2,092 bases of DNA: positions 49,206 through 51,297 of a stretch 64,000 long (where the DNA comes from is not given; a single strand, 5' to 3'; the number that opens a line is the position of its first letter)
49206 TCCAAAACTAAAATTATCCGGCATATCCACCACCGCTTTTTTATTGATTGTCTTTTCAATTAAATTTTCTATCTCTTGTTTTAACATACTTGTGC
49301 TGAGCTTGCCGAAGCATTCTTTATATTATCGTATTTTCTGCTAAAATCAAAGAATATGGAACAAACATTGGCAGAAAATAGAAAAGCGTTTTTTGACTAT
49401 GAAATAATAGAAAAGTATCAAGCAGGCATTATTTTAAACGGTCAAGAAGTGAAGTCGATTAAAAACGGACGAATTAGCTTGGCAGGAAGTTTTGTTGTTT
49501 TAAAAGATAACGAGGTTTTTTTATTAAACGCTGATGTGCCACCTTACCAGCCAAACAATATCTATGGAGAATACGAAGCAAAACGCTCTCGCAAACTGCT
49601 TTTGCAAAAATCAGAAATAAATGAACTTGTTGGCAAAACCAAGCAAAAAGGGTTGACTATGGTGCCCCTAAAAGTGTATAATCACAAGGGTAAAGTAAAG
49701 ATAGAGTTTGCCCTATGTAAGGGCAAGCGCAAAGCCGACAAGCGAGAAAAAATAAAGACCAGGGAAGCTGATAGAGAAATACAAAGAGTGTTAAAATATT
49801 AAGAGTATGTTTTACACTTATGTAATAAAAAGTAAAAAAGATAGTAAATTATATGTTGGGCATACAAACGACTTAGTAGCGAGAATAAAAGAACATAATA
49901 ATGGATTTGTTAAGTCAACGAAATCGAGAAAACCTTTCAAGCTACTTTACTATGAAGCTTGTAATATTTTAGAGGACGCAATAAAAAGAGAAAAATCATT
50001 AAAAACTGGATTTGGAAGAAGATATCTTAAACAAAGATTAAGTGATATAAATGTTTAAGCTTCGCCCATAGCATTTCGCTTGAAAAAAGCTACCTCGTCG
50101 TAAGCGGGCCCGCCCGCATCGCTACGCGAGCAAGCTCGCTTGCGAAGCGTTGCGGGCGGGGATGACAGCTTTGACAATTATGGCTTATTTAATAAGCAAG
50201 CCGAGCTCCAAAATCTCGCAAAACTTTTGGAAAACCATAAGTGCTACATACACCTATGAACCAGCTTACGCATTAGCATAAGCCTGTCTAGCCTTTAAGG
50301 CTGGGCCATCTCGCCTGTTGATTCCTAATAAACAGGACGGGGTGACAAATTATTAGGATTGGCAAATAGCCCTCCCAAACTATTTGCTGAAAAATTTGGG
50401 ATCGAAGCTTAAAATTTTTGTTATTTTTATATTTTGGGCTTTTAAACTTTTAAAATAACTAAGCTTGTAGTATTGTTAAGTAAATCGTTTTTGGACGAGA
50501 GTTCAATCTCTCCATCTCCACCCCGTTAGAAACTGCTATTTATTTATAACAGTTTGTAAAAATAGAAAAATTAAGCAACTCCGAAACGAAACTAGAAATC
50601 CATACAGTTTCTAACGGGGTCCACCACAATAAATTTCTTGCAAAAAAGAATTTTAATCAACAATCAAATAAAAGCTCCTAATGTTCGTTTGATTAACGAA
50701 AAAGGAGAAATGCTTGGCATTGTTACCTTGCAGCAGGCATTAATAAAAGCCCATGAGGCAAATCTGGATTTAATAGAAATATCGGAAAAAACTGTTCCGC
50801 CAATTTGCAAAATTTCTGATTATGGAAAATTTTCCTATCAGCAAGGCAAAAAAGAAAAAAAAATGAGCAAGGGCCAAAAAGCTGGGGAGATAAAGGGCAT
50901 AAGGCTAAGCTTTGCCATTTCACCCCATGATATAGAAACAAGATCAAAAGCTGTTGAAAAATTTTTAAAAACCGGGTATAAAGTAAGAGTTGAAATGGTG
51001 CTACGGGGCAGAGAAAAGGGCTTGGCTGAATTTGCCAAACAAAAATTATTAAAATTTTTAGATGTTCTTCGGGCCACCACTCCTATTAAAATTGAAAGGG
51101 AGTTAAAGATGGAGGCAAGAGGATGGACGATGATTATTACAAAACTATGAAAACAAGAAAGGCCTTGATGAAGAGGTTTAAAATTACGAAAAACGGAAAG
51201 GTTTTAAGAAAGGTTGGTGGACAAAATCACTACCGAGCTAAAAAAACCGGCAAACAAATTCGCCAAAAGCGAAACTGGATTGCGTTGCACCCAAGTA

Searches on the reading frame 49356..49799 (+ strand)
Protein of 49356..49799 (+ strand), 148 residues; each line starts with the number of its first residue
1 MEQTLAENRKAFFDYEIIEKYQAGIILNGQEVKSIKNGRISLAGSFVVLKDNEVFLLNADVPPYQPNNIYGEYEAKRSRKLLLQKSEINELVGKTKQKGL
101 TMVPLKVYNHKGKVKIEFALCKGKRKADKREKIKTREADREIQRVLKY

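Call 27: find_encoding_contigs(protein=window:49356-49799:+, flank=4000, max_places=10)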
Protein seq(148 aa) (148 aa): no gene with exactly this product is on record in the collection.

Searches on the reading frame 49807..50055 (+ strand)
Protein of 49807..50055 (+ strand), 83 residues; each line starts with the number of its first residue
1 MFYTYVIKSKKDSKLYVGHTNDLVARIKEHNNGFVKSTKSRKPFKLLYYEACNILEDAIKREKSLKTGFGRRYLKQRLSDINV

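Call 58: search_protein_families(library=pfam, proteins=[window:49807-50055:+])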
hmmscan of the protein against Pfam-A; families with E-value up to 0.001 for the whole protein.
seq(83 aa): 2 families
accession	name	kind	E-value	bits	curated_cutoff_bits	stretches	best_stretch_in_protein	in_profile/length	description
PF01541.30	GIY-YIG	-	4.5e-17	62.6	22.6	1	1-71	1-74/78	GIY-YIG catalytic domain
PF10544.15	T5orf172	-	3.1e-05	24.9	20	1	3-71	2-69/101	T5orf172 domain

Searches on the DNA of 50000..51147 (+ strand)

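Call 5: search_rna_families(source=window, start=50000, end=51000, threshold=evalue, max_evalue=10, show_alignments=1)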
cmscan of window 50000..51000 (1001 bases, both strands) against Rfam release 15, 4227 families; matches with E-value up to 10: 17.
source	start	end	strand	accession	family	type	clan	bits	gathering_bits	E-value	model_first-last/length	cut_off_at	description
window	50158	50523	+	RF00023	tmRNA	Gene;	CL00001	139.6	47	2.1e-56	1-374/374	no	transfer-messenger RNA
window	50520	50620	-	RF04225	MIR7502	Gene; miRNA;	-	22.5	71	7.3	22-122/143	no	MIR7502 microRNA precursor family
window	50005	50070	+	RF04335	Plastid-rpl20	Cis-reg;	-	22.3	53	1.6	1-80/80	no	Plastid-rpl20 3UTR RNA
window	50491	50584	-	RF01218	snR41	Gene; snRNA; snoRNA; CD-box;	CL00068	21.9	50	0.73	1-111/111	no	Small nucleolar RNA snR41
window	50790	50941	-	RF02192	TCL6_2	Gene; lncRNA;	-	19.4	45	0.88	1-126/126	no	T-cell leukemia/lymphoma 6 conserved region 2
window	50111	50158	-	RF03296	MIR8788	Gene; miRNA;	-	19.3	124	2.2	1-138/138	no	MIR8788 microRNA precursor family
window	50469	50668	-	RF04318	idnO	Cis-reg;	-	18.7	100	3.9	1-206/206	no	idnO ncRNA motif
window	50333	50462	+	RF02998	IS605-orfB-II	Gene; sRNA;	-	17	88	4.4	1-155/155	no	IS605-orfB-II RNA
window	50480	50520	-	RF04351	Plastid-psbl-rps4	Cis-reg;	-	16.1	68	2.6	1-53/53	no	Plastid-psbl-rps4 3UTR RNA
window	50922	50978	+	RF02539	SNOR75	Gene; snRNA; snoRNA; CD-box;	-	15.6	50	9.3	1-87/87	no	Plant small nucleolar RNA SNOR75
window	50502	50577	-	RF03707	mir-1892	Gene; miRNA;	-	15.4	86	5.4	1-80/80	no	mir-1892 microRNA precursor family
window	50108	50161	+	RF03459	mir-1890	Gene; miRNA;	-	15.2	76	9.9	1-78/78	no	mir-1890 microRNA precursor family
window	50520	50620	-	RF03338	MIR4416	Gene; miRNA;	-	14.8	70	3.7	23-123/147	no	MIR4416 microRNA precursor family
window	50817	50922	-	RF01511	Afu_304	Gene; snRNA; snoRNA; CD-box;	-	14.7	35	8.2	1-107/107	no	A. fumigatus snoRNA Afu_304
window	50533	50635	-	RF02577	tsr24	Gene; sRNA;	-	13.1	50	3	1-238/238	no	S. aureus tsr24 small RNA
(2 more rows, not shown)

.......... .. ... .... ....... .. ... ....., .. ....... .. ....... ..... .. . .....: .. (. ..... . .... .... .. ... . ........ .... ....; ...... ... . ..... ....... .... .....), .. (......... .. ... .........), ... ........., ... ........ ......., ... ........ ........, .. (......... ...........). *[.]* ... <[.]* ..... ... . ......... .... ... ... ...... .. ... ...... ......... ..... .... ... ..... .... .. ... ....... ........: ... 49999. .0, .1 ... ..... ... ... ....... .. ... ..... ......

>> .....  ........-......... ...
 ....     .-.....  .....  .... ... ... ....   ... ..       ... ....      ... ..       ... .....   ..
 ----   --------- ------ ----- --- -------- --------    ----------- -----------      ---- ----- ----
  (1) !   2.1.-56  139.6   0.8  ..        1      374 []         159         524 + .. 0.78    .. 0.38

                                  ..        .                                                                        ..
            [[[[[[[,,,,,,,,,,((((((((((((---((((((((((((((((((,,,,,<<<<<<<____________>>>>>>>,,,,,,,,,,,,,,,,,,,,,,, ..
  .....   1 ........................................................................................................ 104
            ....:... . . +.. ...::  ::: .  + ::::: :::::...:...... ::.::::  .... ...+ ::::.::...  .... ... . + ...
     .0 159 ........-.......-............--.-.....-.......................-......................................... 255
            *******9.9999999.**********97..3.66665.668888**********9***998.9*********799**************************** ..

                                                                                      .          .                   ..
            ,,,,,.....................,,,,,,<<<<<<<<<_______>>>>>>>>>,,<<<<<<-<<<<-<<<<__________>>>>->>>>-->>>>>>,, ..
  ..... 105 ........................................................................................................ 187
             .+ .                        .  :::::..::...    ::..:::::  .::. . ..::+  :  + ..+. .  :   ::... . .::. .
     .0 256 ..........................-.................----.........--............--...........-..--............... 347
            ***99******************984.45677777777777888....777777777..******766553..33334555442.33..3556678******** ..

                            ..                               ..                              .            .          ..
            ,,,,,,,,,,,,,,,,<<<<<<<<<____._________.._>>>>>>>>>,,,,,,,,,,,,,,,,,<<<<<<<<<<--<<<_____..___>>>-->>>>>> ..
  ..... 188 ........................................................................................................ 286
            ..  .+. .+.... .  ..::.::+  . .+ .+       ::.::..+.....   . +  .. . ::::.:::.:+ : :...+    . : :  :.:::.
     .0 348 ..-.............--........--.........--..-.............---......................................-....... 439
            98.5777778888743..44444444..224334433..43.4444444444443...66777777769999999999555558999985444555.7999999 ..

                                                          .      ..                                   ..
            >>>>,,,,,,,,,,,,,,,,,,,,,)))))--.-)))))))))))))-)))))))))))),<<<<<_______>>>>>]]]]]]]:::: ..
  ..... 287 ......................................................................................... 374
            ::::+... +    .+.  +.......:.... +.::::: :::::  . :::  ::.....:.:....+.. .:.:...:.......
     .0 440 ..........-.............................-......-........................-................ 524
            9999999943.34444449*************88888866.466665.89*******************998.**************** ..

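Call 23: search_rna_families(sources=[L001, L002, L007, L008, L009, L010, L011, L012, L013, L014, L015, L016, L017], threshold=gathering)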
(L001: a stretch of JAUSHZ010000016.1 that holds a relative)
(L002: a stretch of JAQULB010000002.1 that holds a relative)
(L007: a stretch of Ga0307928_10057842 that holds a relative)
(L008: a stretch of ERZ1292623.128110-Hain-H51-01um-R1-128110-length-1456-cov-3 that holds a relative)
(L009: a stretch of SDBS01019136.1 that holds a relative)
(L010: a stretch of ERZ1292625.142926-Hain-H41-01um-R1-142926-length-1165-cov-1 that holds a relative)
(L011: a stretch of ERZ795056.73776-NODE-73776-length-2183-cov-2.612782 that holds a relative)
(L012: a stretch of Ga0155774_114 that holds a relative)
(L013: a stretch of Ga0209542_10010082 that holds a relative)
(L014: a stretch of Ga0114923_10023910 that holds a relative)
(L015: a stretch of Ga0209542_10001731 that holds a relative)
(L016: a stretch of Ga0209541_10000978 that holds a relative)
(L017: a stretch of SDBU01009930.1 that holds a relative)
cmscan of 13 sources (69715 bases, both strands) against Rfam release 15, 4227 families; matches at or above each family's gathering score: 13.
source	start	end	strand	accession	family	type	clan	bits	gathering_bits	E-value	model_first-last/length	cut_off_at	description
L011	493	861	-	RF00023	tmRNA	Gene;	CL00001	145.8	47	3.4e-57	1-374/374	no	transfer-messenger RNA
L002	2013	2381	+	RF00023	tmRNA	Gene;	CL00001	139.5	47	1.5e-54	1-374/374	no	transfer-messenger RNA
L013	1235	1585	+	RF00023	tmRNA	Gene;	CL00001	138.7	47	3.4e-54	1-374/374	no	transfer-messenger RNA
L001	2091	2459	+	RF00023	tmRNA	Gene;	CL00001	133.1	47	8.4e-52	1-374/374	no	transfer-messenger RNA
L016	1198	1550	-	RF00023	tmRNA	Gene;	CL00001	126.7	47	4.2e-49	1-374/374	no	transfer-messenger RNA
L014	2541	2883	-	RF00023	tmRNA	Gene;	CL00001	122.6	47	2.2e-47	1-374/374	no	transfer-messenger RNA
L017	2016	2361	-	RF00023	tmRNA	Gene;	CL00001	122.3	47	2.9e-47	1-374/374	no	transfer-messenger RNA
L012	5880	6240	-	RF00023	tmRNA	Gene;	CL00001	118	47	1.9e-45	1-374/374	no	transfer-messenger RNA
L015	1948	2308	-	RF00023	tmRNA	Gene;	CL00001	118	47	1.9e-45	1-374/374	no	transfer-messenger RNA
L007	1431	1776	-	RF00023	tmRNA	Gene;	CL00001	113.4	47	1.6e-43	1-374/374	no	transfer-messenger RNA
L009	5074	5416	-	RF00023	tmRNA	Gene;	CL00001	112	47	7e-43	1-374/374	no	transfer-messenger RNA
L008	1120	1456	-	RF00023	tmRNA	Gene;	CL00001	96.2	47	3e-36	23-374/374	5'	transfer-messenger RNA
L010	1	284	+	RF00023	tmRNA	Gene;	CL00001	72.9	47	2.2e-26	76-374/374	5'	transfer-messenger RNA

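Call 68: search_rna_families(sources=[L025, L026, L027], threshold=gathering)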
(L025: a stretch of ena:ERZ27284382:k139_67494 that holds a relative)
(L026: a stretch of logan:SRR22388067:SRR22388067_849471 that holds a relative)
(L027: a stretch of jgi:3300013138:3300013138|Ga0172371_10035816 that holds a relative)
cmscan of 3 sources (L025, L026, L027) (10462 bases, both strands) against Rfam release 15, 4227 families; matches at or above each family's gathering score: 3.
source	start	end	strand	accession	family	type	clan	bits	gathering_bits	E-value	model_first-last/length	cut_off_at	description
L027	2074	2441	+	RF00023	tmRNA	Gene;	CL00001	144.5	47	1.8e-57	1-374/374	no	transfer-messenger RNA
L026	483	850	+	RF00023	tmRNA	Gene;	CL00001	143.7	47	4e-57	1-374/374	no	transfer-messenger RNA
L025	1206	1572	+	RF00023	tmRNA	Gene;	CL00001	129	47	6.3e-51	1-374/374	no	transfer-messenger RNA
